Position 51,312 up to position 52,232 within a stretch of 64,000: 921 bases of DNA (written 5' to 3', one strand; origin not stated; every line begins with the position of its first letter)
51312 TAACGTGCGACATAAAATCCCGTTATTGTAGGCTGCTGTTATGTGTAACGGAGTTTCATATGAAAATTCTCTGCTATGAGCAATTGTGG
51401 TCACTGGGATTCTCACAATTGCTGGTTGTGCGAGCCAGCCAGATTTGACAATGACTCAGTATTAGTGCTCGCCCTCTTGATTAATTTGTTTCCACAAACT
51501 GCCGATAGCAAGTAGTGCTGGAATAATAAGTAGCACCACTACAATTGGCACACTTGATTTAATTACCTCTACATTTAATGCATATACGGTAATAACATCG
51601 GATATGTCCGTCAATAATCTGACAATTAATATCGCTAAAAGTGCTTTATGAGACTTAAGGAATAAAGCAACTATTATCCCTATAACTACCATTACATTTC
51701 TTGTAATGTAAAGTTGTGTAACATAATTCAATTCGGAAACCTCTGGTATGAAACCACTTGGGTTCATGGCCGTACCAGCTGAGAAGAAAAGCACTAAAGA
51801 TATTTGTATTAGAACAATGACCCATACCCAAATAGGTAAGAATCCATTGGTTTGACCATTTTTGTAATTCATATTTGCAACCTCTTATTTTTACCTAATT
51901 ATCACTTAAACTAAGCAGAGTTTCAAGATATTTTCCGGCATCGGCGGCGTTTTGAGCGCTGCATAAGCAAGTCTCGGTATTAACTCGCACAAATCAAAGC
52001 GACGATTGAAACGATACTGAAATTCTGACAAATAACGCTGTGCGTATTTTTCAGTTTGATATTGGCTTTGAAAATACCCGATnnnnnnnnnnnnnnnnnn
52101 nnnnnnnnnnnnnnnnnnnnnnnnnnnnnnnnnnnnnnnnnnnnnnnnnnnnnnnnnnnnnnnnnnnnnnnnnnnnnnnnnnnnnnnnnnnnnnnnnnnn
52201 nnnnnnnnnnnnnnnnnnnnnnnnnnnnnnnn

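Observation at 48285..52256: Array of cassettes separated by copies of the thpR 3' terminus. Two perfect 164-bp direct repeats (A, B) flank the Type II R-M cassette and the IS remnant, and a third diverged native copy (C) follows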

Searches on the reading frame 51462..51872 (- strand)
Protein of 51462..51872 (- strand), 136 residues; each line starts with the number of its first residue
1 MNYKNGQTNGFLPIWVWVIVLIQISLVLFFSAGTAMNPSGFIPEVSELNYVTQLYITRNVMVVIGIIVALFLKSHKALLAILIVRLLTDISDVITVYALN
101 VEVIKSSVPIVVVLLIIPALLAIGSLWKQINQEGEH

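Call 8: search_protein_families(library=pfam, proteins=[window:51462-51872:-], max_evalue=0.01)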
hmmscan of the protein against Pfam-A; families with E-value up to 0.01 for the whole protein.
window:51462-51872:- (136 aa): 0 families

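Call 16: find_encoding_contigs(protein=window:51462-51872:-, flank=10000, max_places=10)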
Protein window:51462-51872:- (136 aa): no gene with exactly this product is on record in the collection.

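Call 25: search_protein_families(library=pfam, proteins=[window:51462-51872:-], max_evalue=10)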
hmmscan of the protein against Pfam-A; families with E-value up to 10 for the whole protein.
window:51462-51872:- (136 aa): 1 family
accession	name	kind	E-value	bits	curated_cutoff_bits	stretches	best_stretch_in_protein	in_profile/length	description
PF14087.12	DUF4267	-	0.011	16.1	27.8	1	22-116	5-99/110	Domain of unknown function (DUF4267)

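Call 35: find_homologous_proteins(query=window:51462-51872:-, max_evalue=0.00001)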
Query window:51462-51872:- (136 aa): 682 proteins with E <= 0.00001 among 733 candidates; the best 120 are listed.
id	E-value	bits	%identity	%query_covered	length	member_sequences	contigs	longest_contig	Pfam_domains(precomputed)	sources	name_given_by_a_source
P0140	1.2e-76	273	100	100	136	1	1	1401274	-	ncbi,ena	-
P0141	1.3e-66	241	88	100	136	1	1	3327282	-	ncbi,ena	-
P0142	6.6e-65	235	86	100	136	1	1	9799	-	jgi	-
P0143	3.2e-64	233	86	100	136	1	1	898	-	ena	-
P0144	4.3e-64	232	85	100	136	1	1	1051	-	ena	-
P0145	2.4e-63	230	84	100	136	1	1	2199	-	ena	-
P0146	4.4e-63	229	88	100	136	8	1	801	-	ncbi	-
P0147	2.5e-62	227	82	100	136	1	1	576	-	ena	-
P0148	5.5e-62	226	83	100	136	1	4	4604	-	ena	-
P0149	8.1e-62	225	83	99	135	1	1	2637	-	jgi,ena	jgi:hypothetical protein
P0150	9.6e-62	225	83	100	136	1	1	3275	-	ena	-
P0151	9.6e-61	222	81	100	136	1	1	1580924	-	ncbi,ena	-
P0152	1.6e-60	221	80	100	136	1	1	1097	-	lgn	-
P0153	2.0e-60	221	80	100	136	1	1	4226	-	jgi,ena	-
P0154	5.1e-60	219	79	100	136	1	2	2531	-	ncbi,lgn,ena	-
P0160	1.3e-59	218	79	100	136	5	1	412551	-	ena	-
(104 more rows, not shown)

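Call 36: find_encoding_contigs(protein=P0141, flank=5000, max_places=4)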
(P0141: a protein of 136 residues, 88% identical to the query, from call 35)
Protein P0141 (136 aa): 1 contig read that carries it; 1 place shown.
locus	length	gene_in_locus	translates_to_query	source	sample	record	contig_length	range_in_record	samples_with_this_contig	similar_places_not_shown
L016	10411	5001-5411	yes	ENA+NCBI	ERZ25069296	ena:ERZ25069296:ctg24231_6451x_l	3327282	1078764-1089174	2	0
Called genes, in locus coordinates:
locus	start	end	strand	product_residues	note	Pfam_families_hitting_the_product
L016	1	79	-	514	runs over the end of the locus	PF22842:Pel9A-like_beta_helix, PF05048:NosD, PF13229:Beta_helix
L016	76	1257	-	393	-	PF03150:CCP_MauG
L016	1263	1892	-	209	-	PF00034:Cytochrom_C, PF13442:Cytochrome_CBB3 (weak), PF00034:Cytochrom_C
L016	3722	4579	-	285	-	PF02661:Fic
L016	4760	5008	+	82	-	-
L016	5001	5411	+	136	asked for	-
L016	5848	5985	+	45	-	-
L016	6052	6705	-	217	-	PF00440:TetR_N, PF17940:TetR_C_31 (weak)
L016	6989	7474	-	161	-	PF01047:MarR, PF13404:HTH_AsnC-type, PF13412:HTH_24, PF24034:DUF7343 (weak), PF01037:AsnC_trans_reg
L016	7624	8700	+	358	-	PF14696:Glyoxalase_5, PF00903:Glyoxalase, PF13669:Glyoxalase_4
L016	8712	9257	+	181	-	PF00903:Glyoxalase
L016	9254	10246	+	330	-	PF18288:FAA_hydro_N_2, PF01557:FAA_hydrolase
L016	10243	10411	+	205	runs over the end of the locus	PF02798:GST_N, PF13417:GST_N_3, PF13409:GST_N_2, PF13410:GST_C_2 (faint)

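Call 37: find_encoding_contigs(protein=P0142, flank=5000, max_places=4)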
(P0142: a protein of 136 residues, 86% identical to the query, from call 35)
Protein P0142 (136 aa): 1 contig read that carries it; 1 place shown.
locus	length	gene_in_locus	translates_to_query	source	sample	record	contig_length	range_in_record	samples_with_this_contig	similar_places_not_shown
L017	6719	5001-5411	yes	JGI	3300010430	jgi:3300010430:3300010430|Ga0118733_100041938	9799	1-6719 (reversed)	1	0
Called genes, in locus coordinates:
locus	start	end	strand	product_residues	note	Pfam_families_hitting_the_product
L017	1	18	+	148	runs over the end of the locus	-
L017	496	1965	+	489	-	PF02788:RuBisCO_large_N, PF00016:RuBisCO_large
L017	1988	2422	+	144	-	PF00101:RuBisCO_small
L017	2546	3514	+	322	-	PF00004:AAA, PF07728:AAA_5 (faint), PF17866:AAA_lid_6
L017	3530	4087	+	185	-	PF01243:PNPOx_N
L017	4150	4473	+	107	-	-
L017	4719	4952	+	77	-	PF13333:rve_2, PF13683:rve_3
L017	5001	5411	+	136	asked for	-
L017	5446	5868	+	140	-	PF14300:DMP19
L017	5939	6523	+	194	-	-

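Call 49: search_protein_families(library=ncbifam, proteins=[window:51462-51872:-], max_evalue=0.1)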
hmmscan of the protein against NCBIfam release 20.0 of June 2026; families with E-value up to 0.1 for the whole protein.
window:51462-51872:- (136 aa): 0 families

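Call 53: search_protein_families(library=padloc, proteins=[window:51462-51872:-], max_evalue=0.001)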
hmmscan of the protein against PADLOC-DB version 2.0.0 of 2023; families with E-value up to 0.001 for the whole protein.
window:51462-51872:- (136 aa): 0 families

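Call 54: find_encoding_contigs(protein=P0151, flank=4000, max_places=4)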
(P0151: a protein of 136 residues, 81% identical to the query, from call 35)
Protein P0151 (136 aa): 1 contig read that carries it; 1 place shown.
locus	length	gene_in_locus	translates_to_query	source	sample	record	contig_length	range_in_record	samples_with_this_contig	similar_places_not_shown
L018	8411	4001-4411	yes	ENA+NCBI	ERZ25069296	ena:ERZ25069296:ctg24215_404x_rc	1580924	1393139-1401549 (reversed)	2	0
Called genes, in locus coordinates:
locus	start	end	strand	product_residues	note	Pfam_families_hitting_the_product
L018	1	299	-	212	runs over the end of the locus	PF00702:Hydrolase, PF12710:HAD (weak), PF13419:HAD_2, PF13242:Hydrolase_like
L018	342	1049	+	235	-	PF01553:Acyltransferase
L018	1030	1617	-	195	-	PF00929:RNase_T, PF16473:Rv2179c-like (weak)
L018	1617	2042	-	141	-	PF00583:Acetyltransf_1, PF13673:Acetyltransf_10 (weak), PF13508:Acetyltransf_7 (weak)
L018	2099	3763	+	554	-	PF00920:ILVD_EDD_N, PF24877:ILV_EDD_C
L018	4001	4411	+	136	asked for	-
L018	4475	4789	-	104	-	PF00581:Rhodanese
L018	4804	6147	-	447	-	PF13203:DUF2201_N, PF09967:DUF2201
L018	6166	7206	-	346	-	PF00004:AAA (weak), PF07728:AAA_5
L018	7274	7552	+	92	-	PF04359:DUF493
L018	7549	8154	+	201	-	PF21948:LplA-B_cat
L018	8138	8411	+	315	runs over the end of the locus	PF16881:LIAS_N, PF04055:Radical_SAM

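Call 55: find_encoding_contigs(protein=P0160, flank=4000, max_places=4)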
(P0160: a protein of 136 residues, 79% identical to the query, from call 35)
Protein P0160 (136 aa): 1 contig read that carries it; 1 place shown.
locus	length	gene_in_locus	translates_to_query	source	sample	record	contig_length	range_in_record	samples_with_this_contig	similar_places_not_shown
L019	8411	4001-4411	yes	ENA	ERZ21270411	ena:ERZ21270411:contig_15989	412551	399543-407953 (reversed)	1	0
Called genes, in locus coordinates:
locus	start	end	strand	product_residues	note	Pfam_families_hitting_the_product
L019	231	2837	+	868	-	PF11949:DUF3466 (weak), PF01833:TIG (faint)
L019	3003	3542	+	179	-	-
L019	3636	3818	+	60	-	PF01925:TauE (weak)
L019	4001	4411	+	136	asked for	-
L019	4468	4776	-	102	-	PF00543:P-II, PF11582:DUF3240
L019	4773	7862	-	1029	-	PF00873:ACR_tran, PF03176:MMPL (weak)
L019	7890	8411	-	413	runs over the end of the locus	PF02321:OEP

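Call 79: find_related_loci(query=window:51462-51872:-, collection=viral_contigs, flank=5000)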
Query window:51462-51872:- (136 aa) in viral_contigs; peptide patterns used: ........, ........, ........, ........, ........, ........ (x = any residue, [..] = any of these).
14 stretches matched a pattern, but none encodes a relative of the query by tblastn (E <= 1e-3).

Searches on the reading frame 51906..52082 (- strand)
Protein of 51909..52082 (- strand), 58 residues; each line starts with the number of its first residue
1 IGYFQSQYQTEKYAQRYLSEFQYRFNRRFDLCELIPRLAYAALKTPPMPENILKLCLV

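Call 25: search_protein_families(library=pfam, proteins=[window:51906-52049:-], max_evalue=10)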
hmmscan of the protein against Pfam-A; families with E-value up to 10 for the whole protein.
window:51906-52049:- (47 aa): 1 family
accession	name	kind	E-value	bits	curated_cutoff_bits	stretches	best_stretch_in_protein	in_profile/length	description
PF12762.13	DDE_Tnp_IS1595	-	0.02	15.3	27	1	1-15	139-153/153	ISXO2-like transposase domain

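Call 49: search_protein_families(library=ncbifam, proteins=[window:51906-52049:-], max_evalue=0.1)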
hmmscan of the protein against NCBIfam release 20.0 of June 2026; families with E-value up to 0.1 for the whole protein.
window:51906-52049:- (47 aa): 1 family
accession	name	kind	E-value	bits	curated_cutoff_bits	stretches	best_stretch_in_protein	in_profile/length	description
NF033547.1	transpos_IS1595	equivalog_domain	0.0084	16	75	1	1-17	199-215/215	IS1595 family transposase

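Call 74: search_dna_similar(query=window:51909-52082:-, collection=plasmids, mode=protein, max_rows=10, max_evalue=0.001)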
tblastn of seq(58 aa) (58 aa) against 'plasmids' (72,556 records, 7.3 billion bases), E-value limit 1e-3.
Records with a match: 56; places in all: 80; records where one place covers at least 80% of the query: 2.
Best place of each record, by identity: 60-80% 4; <60% 52.
By first word of the organism name: Xanthomonas 20; Aeromonas 16; Klebsiella 5; Acidiphilium 2; Marinobacter 2; Photobacterium 2; Enterobacter 2; Acidithiobacillus 1; Paraburkholderia 1; Allochromatium 1; and 4 more.
By predicted mobility (MOB-suite, as given by PLSDB): conjugative 36; non-mobilizable 13; mobilizable 7.
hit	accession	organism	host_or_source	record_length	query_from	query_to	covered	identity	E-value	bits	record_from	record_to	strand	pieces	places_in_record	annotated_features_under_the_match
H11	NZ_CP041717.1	Acidiphilium multivorum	Cell culture,activated sludge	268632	10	55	79%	60.9%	1e-13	69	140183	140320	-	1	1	IS1595 family transposase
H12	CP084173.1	Acidithiobacillus ferrooxidans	cell culture,River sediment polluted by ...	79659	10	55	79%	60.9%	3e-13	69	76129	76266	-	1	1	none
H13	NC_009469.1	Acidiphilium cryptum JF-5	-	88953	10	55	79%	60.9%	7e-13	67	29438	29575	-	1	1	none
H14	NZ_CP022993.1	Paraburkholderia aromaticivorans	-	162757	8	54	81%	59.6%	1e-11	64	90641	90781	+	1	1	IS1595 family transposase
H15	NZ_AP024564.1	Allochromatium tepidum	-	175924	12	55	76%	61.4%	1e-12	67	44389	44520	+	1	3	IS1595 family transposase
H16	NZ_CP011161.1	Xanthomonas citri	Citrus x aurantiifolia,cell culture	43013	2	56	95%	47.3%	8e-9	56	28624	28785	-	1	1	IS1595 family transposase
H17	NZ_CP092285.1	Marinobacter sp. M3C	-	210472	13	55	74%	58.1%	5e-11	62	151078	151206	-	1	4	IS1595 family transposase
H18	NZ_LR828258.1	Xanthomonas hortorum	Lactuca sp.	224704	12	54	74%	58.1%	5e-10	59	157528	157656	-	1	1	IS1595 family transposase | hypothetical protein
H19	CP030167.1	Xanthomonas citri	Punica granatum,Microbe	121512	12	54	74%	58.1%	5e-10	59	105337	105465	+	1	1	IS1595 family transposase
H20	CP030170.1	Xanthomonas citri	Punica granatum,whole organism,leaf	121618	12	54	74%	58.1%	5e-10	59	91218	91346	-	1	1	IS1595 family transposase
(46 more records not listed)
